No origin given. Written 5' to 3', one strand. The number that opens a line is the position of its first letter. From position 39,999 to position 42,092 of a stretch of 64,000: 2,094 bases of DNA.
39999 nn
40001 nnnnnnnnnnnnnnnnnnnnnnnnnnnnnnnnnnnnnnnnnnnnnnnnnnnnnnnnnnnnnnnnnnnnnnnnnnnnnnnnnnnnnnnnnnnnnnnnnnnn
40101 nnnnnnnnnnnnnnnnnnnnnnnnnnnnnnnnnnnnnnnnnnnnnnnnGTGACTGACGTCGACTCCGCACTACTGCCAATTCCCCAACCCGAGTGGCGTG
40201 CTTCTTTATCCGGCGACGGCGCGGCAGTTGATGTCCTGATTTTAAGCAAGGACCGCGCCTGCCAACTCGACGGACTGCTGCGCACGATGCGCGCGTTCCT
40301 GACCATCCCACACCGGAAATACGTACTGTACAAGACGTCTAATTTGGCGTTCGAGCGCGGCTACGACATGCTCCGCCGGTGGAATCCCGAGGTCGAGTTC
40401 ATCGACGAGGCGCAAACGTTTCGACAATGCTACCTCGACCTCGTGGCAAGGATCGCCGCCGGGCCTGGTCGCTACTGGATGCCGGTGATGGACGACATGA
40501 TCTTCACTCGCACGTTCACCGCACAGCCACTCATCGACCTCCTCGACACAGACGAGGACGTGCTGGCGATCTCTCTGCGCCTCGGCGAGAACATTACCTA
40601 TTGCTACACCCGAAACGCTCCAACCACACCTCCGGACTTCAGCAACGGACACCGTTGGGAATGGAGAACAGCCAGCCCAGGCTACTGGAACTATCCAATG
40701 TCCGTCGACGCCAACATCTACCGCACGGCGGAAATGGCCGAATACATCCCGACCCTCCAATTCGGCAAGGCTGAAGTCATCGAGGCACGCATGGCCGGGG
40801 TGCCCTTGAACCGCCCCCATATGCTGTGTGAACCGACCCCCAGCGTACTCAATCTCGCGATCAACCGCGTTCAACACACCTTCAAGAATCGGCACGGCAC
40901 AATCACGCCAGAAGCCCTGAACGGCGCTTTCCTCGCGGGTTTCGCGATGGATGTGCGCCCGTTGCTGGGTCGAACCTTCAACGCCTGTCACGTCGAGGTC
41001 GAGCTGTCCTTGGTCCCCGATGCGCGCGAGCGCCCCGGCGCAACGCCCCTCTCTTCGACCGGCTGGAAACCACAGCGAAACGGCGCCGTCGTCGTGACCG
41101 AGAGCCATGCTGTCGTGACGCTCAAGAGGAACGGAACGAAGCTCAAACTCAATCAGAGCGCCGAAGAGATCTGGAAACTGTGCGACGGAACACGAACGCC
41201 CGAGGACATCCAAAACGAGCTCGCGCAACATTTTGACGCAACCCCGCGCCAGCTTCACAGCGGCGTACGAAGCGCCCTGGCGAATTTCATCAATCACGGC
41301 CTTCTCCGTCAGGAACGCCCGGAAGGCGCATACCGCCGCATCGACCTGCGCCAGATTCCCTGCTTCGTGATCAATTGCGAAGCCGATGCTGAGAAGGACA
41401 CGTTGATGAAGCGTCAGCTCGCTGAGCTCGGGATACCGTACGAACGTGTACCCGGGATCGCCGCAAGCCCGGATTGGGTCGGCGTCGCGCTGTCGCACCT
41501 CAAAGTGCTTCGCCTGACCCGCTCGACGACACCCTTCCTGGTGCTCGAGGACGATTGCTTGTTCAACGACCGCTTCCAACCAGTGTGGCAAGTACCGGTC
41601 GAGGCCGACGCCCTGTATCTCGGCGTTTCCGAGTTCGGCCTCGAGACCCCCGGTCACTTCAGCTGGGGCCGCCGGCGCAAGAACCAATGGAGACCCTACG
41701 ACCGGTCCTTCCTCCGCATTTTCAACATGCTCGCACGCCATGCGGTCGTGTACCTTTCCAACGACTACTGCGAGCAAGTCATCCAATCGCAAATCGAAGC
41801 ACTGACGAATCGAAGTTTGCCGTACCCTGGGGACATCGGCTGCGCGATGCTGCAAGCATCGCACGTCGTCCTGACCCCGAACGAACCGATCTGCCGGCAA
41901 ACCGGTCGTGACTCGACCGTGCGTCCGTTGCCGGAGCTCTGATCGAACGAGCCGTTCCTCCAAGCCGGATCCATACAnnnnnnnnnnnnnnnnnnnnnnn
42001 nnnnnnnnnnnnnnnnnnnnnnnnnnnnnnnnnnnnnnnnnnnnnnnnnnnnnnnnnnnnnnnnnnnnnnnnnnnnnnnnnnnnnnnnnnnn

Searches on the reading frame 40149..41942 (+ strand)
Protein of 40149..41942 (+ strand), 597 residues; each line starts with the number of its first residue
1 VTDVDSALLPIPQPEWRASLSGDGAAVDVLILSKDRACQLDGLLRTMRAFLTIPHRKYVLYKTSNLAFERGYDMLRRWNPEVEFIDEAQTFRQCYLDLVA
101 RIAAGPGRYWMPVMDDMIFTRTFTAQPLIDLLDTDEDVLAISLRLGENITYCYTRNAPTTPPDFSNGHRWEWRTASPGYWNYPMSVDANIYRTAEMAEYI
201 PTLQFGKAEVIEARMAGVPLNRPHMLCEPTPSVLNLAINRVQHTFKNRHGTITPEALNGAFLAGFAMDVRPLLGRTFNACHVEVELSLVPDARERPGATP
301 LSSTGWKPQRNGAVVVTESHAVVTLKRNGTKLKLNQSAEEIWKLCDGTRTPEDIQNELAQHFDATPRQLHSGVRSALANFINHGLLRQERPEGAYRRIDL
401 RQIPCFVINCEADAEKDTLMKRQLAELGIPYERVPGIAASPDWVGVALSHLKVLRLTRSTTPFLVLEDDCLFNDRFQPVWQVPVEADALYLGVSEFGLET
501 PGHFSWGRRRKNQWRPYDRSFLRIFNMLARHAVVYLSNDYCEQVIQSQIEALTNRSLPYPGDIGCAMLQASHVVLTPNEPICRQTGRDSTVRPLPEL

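Call 65: search_protein_families(library=pfam, proteins=[window:40149-41942:+], max_evalue=0.00001)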
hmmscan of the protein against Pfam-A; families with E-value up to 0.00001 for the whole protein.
window:40149-41942:+ (597 aa): 1 family
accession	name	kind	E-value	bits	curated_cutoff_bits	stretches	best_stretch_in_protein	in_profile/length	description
PF05402.18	PqqD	-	3.6e-11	43.7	23.4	1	330-386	10-67/67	Coenzyme PQQ synthesis protein D (PqqD)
